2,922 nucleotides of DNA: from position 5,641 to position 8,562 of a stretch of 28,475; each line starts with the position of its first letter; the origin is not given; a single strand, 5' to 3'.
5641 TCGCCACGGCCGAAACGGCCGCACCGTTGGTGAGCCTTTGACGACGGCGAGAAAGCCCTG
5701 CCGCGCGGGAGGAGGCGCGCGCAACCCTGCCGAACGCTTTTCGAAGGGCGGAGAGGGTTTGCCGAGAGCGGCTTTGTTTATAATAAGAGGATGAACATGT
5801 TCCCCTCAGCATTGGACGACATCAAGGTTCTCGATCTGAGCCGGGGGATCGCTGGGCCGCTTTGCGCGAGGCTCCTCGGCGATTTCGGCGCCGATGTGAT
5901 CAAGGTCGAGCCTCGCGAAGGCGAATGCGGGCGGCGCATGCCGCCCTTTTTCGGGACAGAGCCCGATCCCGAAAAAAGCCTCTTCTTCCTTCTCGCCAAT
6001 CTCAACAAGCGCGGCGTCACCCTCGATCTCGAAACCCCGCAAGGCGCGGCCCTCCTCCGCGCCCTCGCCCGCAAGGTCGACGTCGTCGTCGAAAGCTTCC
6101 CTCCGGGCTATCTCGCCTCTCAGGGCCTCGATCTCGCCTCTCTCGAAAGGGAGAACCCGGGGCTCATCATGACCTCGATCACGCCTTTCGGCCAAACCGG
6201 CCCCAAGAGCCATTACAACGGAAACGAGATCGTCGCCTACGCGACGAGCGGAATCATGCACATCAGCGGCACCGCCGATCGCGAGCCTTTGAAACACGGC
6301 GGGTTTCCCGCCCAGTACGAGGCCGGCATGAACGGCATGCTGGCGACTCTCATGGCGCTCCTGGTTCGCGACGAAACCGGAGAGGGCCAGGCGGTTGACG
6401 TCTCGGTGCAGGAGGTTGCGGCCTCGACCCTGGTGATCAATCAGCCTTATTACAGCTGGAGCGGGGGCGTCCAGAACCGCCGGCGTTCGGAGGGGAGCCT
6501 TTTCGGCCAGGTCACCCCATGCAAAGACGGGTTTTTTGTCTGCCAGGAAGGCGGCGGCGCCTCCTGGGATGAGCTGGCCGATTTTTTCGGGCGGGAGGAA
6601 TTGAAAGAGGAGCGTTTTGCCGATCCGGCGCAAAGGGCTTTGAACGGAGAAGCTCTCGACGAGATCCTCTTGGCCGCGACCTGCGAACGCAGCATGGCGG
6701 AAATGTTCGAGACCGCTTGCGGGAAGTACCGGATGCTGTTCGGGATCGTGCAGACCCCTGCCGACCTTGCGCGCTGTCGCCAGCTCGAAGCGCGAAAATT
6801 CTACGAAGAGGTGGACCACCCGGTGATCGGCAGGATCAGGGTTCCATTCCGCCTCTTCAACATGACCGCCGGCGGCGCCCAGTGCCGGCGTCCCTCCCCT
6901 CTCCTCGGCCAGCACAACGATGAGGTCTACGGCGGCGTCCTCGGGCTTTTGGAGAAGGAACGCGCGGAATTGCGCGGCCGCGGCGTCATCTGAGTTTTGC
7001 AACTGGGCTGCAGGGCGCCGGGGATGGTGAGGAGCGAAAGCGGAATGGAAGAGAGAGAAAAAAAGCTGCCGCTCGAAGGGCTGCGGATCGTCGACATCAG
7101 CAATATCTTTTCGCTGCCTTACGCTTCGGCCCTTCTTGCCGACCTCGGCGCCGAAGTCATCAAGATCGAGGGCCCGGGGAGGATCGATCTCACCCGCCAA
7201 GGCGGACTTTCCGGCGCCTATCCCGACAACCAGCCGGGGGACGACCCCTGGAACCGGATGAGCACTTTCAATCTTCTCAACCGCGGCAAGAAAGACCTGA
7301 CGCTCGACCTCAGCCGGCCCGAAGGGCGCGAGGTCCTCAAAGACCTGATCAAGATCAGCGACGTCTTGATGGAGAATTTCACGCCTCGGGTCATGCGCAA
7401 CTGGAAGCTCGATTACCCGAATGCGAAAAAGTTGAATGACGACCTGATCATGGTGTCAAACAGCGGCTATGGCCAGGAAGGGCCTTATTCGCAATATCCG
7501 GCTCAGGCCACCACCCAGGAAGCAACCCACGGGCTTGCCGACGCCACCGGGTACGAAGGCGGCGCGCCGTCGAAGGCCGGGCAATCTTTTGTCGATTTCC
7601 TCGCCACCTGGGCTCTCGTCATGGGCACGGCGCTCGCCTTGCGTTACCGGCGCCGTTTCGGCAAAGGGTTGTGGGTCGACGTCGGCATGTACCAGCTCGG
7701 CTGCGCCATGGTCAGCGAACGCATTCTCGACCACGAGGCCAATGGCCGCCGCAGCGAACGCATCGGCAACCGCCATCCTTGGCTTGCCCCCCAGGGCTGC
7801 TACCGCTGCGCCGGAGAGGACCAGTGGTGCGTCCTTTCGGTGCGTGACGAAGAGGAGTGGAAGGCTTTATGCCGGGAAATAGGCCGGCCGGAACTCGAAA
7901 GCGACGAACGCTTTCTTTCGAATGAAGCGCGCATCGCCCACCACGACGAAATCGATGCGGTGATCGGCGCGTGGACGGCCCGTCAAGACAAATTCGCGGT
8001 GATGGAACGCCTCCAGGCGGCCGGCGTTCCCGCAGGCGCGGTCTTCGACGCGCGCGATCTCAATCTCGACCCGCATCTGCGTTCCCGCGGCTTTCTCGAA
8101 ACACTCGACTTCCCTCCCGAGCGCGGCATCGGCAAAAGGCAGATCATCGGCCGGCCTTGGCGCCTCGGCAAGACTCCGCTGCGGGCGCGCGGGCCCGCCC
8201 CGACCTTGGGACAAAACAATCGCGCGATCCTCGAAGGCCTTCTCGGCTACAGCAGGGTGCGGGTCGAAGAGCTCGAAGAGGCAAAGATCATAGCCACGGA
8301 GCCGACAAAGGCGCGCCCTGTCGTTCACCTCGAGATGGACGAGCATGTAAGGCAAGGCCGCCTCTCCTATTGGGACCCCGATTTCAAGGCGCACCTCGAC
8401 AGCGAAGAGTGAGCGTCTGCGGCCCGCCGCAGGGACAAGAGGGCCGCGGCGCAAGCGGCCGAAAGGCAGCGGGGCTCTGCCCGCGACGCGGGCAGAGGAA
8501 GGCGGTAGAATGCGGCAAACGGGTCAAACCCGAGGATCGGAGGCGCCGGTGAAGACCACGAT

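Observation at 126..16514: Uncharacterised CoA-dependent catabolic system, probably for a substituted dicarboxylate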

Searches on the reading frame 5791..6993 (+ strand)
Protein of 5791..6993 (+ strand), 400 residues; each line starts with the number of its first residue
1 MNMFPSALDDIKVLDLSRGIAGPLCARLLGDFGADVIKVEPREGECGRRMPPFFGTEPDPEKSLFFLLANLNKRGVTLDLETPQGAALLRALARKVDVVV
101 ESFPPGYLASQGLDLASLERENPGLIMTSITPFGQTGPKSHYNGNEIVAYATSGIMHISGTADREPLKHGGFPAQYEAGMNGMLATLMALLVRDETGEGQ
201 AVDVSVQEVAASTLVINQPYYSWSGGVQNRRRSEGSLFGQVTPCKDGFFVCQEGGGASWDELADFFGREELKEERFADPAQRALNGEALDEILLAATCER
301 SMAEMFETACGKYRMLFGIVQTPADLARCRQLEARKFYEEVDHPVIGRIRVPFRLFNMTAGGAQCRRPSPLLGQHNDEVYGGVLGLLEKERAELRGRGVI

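Call 3: search_protein_families(library=pfam, proteins=[window:5791-6993:+], max_evalue=0.001)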
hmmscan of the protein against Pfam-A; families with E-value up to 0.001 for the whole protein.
window:5791-6993:+ (400 aa): 1 family
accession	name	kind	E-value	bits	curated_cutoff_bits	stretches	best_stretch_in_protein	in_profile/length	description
PF02515.22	CoA_transf_3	-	4.1e-91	306.3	23.3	1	8-376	1-366/366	CoA-transferase family III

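Call 9: search_protein_families(library=ncbifam, proteins=[window:5791-6993:+], max_evalue=0.00001)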
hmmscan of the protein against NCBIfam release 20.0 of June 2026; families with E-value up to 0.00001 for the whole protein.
window:5791-6993:+ (400 aa): 7 families
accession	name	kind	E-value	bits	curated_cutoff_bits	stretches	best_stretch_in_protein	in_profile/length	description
NF052585.1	SucGlutTfsCaiB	equivalog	2.7e-57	194.1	750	1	7-380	7-385/394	succinate--glutarate CoA-transferase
NF041294.1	Scnl_mescCoAtase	equivalog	4.6e-49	167.5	700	1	6-380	2-380/381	succinyl-CoA:mesaconate CoA-transferase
NF003809.0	PRK05398.1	subfamily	3.2e-47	161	442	1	6-209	3-203/416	formyl-CoA transferase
TIGR03253.1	oxalate_frc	equivalog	4.6e-46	157.4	504.2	2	7-209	3-202/416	formyl-CoA transferase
NF008511.0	PRK11430.1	equivalog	6.1e-27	94.7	522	1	8-291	10-292/381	CoA:oxalate CoA-transferase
NF002914.1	PRK03525.1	equivalog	3.5e-17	62.4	413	1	7-258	9-252/400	L-carnitine CoA-transferase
TIGR04253.1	mesacon_CoA_iso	equivalog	4.8e-15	55.5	725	1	8-212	3-200/403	2-methylfumaryl-CoA isomerase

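Call 24: search_solved_structures(query=window:5791-6993:+, max_evalue=1e-20)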
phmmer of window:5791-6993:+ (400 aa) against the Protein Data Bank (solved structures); distinct sequences matched with E-value up to 1e-20: 27.
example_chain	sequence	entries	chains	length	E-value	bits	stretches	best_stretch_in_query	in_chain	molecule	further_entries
4ed9_A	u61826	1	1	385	5.9e-49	170.4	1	6-375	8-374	CAIB/BAIF family protein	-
10uh_A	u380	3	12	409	4.8e-47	164.1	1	8-400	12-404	Formyl-coenzyme a transferase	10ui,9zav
9br7_A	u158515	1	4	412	2.5e-44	155.1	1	7-400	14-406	Succinate--hydroxymethylglutarate CoA-transferase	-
9br6_A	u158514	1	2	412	5.3e-44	154.1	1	7-400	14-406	Succinate--hydroxymethylglutarate CoA-transferase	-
9fn0_A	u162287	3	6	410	1.3e-41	146.2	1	11-383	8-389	Subunit of Benzylsuccinate CoA-transferase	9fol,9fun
2vjp_A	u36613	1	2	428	1.6e-34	122.9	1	7-212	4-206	FORMYL-COENZYME A TRANSFERASE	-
2vjo_A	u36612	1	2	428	3.7e-34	121.7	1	7-212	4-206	FORMYL-COENZYME A TRANSFERASE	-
1vgr_A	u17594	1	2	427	4.3e-34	121.4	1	7-212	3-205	Formyl-coenzyme A transferase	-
2vjk_A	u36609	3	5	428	6.9e-34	120.7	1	7-212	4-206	FORMYL-COENZYME A TRANSFERASE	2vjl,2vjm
2vjn_A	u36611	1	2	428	7e-34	120.7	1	7-212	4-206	FORMYL-COENZYME A TRANSFERASE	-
1t3z_A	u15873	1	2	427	8.1e-34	120.5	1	7-212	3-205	Formyl-coenzyme A transferase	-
1t4c_A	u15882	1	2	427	8.2e-34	120.5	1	7-212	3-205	Formyl-CoA:oxalate CoA-transferase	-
2vjm_B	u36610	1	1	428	8.3e-34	120.5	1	7-212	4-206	FORMYL-COENZYME A TRANSFERASE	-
1vgq_A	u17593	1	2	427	1.1e-33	120.1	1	7-212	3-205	Formyl-coenzyme A transferase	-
1p5h_A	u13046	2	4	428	1.3e-33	119.8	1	7-212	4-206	Formyl-coenzyme A transferase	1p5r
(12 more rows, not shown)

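Call 37: search_solved_structures(query=window:5791-6993:+, max_evalue=1e-40, show_alignments=5)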
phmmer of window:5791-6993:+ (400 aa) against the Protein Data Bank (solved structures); distinct sequences matched with E-value up to 1e-40: 5.
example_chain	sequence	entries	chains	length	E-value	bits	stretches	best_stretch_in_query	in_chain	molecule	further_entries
4ed9_A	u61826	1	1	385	5.9e-49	170.4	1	6-375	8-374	CAIB/BAIF family protein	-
10uh_A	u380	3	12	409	4.8e-47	164.1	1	8-400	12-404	Formyl-coenzyme a transferase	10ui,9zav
9br7_A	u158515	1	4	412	2.5e-44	155.1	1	7-400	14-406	Succinate--hydroxymethylglutarate CoA-transferase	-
9br6_A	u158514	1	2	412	5.3e-44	154.1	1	7-400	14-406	Succinate--hydroxymethylglutarate CoA-transferase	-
9fn0_A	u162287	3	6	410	1.3e-41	146.2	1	11-383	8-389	Subunit of Benzylsuccinate CoA-transferase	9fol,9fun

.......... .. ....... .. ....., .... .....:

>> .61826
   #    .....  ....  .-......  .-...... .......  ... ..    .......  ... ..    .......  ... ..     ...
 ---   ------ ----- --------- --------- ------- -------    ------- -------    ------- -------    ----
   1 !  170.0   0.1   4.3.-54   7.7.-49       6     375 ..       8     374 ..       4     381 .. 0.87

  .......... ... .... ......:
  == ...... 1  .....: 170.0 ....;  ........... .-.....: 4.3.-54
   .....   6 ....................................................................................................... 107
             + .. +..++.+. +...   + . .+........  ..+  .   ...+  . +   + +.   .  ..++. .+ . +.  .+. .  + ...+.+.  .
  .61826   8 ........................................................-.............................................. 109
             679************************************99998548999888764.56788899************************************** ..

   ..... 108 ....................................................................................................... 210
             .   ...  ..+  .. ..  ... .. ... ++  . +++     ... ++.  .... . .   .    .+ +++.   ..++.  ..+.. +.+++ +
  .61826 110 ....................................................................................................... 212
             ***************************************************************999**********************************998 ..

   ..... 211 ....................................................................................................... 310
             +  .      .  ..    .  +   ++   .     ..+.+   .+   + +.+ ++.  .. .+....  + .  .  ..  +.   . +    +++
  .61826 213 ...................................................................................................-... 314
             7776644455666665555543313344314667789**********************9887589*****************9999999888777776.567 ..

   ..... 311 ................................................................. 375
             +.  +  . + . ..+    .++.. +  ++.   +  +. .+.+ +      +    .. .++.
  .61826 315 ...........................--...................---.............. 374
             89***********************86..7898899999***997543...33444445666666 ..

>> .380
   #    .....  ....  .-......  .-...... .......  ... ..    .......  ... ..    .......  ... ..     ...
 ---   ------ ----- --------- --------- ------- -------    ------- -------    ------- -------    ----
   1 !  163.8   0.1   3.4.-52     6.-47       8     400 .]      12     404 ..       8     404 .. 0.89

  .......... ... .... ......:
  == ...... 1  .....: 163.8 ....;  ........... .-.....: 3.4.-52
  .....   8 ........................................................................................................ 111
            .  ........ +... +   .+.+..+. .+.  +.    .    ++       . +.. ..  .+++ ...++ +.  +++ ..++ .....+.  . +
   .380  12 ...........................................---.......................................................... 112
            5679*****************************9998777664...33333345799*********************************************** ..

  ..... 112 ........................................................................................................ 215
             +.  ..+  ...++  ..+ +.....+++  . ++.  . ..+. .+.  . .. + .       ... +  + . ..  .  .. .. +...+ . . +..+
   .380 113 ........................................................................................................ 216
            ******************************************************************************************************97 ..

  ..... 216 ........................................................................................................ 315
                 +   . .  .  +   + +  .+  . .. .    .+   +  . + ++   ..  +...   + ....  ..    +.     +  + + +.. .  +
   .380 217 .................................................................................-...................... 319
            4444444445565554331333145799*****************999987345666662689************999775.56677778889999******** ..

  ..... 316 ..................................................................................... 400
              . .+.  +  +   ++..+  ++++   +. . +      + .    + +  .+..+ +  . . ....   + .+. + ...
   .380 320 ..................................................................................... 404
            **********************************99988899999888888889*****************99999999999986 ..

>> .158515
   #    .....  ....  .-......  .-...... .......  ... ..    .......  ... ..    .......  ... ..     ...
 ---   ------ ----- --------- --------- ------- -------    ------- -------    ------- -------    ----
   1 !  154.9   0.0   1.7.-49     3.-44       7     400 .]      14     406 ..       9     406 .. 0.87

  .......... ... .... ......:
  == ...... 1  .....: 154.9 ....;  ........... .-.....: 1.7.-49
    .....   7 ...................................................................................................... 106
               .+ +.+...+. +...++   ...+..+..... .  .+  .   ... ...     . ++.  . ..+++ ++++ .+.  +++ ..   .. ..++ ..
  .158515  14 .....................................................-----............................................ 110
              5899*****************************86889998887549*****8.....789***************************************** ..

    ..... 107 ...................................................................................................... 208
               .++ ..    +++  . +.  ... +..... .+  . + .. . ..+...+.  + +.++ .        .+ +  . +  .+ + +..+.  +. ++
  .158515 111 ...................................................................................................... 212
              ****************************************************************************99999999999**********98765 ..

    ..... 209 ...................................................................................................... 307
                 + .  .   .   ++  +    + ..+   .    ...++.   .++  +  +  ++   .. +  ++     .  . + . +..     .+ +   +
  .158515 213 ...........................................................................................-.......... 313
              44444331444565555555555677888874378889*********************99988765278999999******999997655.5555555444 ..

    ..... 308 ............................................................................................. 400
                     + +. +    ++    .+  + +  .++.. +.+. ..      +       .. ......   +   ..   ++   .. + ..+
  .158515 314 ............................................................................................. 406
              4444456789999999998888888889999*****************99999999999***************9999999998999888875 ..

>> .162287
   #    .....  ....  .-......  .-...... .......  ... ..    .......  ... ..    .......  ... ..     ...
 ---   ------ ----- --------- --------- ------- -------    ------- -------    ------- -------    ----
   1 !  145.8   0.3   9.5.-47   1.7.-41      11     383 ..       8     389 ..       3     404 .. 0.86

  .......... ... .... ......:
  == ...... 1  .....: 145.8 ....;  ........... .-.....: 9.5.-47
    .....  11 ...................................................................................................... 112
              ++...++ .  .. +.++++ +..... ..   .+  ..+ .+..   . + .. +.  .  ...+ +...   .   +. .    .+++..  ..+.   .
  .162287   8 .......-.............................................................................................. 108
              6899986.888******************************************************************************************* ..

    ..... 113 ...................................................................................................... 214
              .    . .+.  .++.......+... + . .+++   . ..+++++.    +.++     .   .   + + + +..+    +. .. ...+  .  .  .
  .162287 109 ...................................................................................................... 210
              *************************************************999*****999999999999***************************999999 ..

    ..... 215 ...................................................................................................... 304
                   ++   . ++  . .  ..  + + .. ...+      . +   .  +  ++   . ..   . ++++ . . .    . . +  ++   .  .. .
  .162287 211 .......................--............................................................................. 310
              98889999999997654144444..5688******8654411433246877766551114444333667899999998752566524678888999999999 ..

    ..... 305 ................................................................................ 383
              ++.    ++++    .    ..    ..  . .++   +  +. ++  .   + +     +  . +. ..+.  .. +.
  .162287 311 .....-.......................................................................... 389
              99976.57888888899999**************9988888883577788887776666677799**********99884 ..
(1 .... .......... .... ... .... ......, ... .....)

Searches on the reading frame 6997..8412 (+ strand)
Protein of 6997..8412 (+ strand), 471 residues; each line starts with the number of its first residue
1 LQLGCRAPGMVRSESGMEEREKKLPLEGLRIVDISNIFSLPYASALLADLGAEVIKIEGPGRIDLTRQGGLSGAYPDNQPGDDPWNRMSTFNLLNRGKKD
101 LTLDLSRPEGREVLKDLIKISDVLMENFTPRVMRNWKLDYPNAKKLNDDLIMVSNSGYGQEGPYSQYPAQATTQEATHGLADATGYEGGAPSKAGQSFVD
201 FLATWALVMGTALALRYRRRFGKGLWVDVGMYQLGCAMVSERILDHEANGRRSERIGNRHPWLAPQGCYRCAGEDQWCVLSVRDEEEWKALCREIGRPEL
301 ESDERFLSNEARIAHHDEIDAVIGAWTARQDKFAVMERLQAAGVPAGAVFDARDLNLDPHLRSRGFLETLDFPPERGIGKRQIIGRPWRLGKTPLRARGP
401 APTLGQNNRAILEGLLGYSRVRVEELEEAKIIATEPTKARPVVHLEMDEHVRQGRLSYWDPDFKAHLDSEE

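Call 3: search_protein_families(library=pfam, proteins=[window:6997-8412:+], max_evalue=0.001)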
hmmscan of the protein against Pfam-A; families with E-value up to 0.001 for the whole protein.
window:6997-8412:+ (471 aa): 1 family
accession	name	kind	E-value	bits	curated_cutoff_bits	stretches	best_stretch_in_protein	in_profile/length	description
PF02515.22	CoA_transf_3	-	1e-100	337.9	23.3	1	26-408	1-366/366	CoA-transferase family III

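Call 9: search_protein_families(library=ncbifam, proteins=[window:6997-8412:+], max_evalue=0.00001)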
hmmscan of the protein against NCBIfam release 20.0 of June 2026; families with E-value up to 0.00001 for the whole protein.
window:6997-8412:+ (471 aa): 7 families
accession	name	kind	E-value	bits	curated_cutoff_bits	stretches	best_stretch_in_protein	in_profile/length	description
NF052585.1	SucGlutTfsCaiB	equivalog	8.7e-64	215.5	750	1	20-415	2-388/394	succinate--glutarate CoA-transferase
NF003809.0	PRK05398.1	subfamily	5.7e-61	206.3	442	1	24-432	3-416/416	formyl-CoA transferase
TIGR03253.1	oxalate_frc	equivalog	4.8e-59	200.1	504.2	2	25-233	3-201/416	formyl-CoA transferase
NF041294.1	Scnl_mescCoAtase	equivalog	5.4e-58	196.9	700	1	26-412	4-380/381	succinyl-CoA:mesaconate CoA-transferase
NF008511.0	PRK11430.1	equivalog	3.9e-53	180.9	522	1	19-354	3-325/381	CoA:oxalate CoA-transferase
NF002914.1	PRK03525.1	equivalog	3e-26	92.2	413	1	25-432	9-397/400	L-carnitine CoA-transferase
TIGR04253.1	mesacon_CoA_iso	equivalog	1.9e-16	60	725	1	26-433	3-401/403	2-methylfumaryl-CoA isomerase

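Call 23: search_solved_structures(query=window:6997-8412:+, max_evalue=1e-10)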
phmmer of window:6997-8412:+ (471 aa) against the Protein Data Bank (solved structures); distinct sequences matched with E-value up to 1e-10: 35.
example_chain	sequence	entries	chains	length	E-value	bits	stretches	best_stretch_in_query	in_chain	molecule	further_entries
9fn0_B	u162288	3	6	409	1.2e-60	208.8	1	25-430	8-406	Subunit of Benzylsuccinate CoA-transferase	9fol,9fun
4ed9_A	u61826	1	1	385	1.3e-49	172.4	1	23-367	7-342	CAIB/BAIF family protein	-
10uh_A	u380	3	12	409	1.9e-47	165.3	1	22-431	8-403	Formyl-coenzyme a transferase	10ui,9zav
4hl6_A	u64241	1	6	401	6.2e-46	160.2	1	8-366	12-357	Uncharacterized protein YfdE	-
9br6_A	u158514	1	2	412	3.9e-45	157.6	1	23-433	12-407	Succinate--hydroxymethylglutarate CoA-transferase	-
9br7_A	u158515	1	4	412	5.6e-45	157.1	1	23-433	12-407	Succinate--hydroxymethylglutarate CoA-transferase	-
1pqy_A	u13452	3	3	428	1.7e-37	132.4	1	24-426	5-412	Hypothetical protein yfdW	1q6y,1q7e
1pt5_A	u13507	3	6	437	1.9e-37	132.3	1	24-424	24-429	Hypothetical protein yfdW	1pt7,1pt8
3ubm_A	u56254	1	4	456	2.9e-35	125.1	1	19-432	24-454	Formyl-CoA:oxalate CoA-transferase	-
2vjo_A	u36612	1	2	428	1.1e-33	119.8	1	25-247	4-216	FORMYL-COENZYME A TRANSFERASE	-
2vjq_A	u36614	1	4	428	1.4e-33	119.5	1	25-247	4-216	FORMYL-COENZYME A TRANSFERASE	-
2vjp_A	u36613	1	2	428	1.5e-33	119.4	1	25-247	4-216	FORMYL-COENZYME A TRANSFERASE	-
2vjk_A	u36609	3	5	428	1.6e-33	119.3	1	25-247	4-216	FORMYL-COENZYME A TRANSFERASE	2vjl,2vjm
1p5h_A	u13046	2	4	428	1.6e-33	119.3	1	25-247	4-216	Formyl-coenzyme A transferase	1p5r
2vjn_A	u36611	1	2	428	1.7e-33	119.2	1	25-247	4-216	FORMYL-COENZYME A TRANSFERASE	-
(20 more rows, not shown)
